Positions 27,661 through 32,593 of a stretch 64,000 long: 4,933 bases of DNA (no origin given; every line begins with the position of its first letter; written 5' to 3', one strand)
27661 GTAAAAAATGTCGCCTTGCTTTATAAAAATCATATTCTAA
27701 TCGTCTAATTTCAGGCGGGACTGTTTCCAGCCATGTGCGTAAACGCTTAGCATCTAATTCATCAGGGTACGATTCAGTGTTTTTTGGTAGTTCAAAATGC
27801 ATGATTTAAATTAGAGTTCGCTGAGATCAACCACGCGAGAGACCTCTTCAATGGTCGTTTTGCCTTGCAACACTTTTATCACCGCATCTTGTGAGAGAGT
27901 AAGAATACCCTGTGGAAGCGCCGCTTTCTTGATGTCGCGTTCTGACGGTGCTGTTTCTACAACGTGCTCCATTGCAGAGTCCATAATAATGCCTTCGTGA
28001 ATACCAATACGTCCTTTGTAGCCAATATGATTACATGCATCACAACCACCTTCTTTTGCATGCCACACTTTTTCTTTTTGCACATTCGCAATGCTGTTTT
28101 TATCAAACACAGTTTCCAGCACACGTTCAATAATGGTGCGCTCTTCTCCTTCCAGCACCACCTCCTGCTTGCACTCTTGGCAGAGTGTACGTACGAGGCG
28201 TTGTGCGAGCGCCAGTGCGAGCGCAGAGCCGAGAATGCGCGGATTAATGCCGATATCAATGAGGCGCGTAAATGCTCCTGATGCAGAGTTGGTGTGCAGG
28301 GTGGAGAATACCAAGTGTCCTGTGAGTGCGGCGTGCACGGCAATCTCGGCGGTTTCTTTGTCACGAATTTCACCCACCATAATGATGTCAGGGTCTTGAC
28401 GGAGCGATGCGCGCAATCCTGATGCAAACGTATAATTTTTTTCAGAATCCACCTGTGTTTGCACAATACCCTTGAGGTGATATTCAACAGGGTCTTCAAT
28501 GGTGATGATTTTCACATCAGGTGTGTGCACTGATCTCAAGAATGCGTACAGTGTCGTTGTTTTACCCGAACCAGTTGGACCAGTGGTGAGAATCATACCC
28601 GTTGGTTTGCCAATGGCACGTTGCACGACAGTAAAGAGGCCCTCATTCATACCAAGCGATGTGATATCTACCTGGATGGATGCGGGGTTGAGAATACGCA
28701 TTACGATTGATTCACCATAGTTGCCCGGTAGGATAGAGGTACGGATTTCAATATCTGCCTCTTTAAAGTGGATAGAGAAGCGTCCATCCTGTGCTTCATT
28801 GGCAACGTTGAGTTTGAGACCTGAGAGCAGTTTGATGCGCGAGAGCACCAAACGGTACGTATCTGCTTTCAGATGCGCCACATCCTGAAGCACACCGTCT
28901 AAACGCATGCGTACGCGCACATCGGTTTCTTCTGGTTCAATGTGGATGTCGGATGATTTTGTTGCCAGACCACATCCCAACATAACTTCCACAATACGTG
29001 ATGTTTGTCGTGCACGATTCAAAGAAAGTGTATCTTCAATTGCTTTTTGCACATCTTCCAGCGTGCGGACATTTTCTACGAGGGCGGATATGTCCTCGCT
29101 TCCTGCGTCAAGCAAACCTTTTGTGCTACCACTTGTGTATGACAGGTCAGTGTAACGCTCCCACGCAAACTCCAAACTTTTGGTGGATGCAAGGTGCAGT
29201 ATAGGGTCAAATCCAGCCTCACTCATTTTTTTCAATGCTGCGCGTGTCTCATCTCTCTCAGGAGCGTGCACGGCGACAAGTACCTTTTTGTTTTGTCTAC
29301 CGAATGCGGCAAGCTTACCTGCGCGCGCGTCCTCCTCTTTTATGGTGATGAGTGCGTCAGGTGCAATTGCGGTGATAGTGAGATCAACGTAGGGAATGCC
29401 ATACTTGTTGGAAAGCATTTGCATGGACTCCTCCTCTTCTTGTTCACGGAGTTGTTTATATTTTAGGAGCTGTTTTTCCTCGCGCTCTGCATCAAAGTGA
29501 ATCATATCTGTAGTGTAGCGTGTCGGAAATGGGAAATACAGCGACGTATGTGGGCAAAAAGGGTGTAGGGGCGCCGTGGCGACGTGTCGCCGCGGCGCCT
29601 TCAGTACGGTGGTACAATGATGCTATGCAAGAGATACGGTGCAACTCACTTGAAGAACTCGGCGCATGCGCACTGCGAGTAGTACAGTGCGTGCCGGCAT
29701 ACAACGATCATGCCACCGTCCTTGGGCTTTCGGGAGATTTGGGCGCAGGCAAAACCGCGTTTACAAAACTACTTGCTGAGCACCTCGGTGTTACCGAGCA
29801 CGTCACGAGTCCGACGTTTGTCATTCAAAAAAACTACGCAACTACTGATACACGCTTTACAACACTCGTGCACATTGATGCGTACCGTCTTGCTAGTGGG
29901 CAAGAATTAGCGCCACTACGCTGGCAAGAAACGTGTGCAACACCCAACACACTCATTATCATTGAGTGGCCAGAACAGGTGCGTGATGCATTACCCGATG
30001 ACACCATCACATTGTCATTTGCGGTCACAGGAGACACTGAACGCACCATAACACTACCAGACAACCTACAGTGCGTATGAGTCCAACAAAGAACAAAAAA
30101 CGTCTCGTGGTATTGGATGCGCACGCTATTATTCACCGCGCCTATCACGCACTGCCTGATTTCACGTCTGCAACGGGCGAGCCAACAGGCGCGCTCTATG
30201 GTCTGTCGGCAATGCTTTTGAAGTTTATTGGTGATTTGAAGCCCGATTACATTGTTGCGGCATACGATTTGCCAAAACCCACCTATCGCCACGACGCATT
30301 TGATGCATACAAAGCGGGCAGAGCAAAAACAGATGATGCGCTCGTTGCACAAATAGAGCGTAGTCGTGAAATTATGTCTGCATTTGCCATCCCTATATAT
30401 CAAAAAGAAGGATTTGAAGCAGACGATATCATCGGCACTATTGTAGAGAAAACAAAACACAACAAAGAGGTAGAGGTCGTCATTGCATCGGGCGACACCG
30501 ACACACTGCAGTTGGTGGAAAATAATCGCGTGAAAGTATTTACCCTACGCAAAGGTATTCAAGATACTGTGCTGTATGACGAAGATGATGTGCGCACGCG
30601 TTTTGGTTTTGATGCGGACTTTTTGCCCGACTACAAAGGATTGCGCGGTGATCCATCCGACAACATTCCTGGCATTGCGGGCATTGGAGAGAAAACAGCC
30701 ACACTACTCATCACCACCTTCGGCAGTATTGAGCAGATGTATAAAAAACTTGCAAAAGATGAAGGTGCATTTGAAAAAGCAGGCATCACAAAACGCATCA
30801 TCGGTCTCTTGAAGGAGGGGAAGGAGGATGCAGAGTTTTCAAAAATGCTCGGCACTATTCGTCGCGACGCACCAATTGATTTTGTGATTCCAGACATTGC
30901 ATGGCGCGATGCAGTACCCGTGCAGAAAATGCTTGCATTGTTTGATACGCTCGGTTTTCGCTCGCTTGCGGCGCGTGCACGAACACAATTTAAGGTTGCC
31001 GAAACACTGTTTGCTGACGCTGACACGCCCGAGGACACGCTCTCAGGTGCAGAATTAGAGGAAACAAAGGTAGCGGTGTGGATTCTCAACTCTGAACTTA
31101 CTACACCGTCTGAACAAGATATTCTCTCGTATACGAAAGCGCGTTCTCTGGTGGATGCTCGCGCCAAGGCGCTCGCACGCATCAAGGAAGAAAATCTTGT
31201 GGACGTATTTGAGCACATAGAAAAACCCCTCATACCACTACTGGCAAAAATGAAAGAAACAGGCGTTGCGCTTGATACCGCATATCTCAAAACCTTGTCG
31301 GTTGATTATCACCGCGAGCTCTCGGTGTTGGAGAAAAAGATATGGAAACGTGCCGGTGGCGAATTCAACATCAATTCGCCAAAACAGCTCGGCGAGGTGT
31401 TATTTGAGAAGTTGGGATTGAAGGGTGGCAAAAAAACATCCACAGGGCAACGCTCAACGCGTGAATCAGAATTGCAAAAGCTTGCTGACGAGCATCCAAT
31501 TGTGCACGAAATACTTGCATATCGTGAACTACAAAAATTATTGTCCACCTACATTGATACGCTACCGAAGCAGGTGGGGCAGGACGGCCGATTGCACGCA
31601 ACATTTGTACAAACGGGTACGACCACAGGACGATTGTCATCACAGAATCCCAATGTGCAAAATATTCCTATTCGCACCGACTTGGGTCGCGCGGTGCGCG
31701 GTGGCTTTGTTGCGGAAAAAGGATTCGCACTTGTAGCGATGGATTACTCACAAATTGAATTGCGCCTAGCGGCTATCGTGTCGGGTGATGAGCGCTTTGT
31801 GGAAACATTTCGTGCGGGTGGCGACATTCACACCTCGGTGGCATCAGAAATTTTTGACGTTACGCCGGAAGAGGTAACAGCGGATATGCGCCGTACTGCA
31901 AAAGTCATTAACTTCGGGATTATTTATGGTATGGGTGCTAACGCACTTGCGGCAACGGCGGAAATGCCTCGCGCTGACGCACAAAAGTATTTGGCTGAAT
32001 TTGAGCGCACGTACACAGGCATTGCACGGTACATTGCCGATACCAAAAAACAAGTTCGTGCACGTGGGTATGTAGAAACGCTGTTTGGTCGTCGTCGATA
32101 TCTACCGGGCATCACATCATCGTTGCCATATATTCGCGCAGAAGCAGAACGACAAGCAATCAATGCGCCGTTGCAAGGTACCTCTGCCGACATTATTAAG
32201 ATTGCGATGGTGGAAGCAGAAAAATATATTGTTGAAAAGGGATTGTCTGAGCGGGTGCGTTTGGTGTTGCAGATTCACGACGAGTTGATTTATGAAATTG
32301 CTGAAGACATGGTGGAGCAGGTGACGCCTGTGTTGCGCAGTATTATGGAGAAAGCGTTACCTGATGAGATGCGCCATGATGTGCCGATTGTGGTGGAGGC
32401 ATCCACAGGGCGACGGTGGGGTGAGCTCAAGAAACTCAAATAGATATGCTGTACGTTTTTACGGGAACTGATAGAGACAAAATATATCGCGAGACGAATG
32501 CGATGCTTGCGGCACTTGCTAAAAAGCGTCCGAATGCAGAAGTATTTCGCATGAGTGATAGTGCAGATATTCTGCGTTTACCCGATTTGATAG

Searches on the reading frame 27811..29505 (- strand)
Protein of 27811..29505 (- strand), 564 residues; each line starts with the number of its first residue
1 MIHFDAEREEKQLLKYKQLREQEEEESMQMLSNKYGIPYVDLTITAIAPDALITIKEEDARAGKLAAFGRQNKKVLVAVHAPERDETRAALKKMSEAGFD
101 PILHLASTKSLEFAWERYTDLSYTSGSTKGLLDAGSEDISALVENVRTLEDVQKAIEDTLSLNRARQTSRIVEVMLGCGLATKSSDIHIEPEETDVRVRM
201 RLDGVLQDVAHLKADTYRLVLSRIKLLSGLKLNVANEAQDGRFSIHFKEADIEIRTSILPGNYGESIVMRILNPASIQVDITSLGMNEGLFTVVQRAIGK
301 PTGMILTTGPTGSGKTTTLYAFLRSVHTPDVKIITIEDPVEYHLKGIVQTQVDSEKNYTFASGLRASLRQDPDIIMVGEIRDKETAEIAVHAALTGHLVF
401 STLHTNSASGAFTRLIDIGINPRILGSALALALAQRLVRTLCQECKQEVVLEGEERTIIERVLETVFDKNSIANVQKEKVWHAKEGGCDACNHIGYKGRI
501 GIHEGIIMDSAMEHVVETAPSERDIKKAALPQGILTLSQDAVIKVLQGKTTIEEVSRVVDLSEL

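Call 31: search_protein_families(library=pfam, proteins=[window:27811-29505:-], max_evalue=0.00001)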
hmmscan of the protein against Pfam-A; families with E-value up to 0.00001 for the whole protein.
window:27811-29505:- (564 aa): 1 family
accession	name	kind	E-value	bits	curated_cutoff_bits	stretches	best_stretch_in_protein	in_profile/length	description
PF00437.27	T2SSE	-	2.1e-116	389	24.9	1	170-557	10-370/370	Type II/IV secretion system protein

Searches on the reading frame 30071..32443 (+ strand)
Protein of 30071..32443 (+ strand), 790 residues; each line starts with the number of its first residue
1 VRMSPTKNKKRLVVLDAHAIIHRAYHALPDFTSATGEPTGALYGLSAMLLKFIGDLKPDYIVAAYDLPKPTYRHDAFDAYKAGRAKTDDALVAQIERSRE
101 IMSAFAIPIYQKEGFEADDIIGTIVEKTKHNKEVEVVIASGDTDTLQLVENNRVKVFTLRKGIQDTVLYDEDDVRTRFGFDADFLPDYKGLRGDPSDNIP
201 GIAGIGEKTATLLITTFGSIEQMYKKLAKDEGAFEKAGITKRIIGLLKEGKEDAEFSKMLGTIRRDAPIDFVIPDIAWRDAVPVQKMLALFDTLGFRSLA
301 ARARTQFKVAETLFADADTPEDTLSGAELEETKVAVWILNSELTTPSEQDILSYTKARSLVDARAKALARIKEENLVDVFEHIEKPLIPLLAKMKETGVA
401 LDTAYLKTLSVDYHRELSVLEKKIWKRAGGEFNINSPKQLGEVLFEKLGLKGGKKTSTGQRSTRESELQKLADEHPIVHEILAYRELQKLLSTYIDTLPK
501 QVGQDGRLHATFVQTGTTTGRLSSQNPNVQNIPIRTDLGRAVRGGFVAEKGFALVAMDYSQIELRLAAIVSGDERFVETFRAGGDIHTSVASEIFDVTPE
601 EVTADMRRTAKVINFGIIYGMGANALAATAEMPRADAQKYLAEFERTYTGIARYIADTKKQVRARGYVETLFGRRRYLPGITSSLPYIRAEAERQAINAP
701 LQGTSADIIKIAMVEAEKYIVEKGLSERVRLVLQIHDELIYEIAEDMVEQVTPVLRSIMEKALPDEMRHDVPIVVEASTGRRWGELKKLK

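Call 31: search_protein_families(library=pfam, proteins=[window:30071-32443:+], max_evalue=0.00001)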
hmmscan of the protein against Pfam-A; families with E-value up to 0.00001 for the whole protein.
window:30071-32443:+ (790 aa): 3 families
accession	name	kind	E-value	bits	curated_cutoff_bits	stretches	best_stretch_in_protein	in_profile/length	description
PF00476.26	DNA_pol_A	-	1.2e-143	479.1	34.3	1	404-785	2-381/381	DNA polymerase family A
PF02739.22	5_3_exonuc_N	-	1.2e-48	165.4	34.3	1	11-179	1-164/164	5'-3' exonuclease, N-terminal resolvase-like domain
PF01367.25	5_3_exonuc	-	1.1e-23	83.9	40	1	185-280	6-93/97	5'-3' exonuclease, C-terminal SAM fold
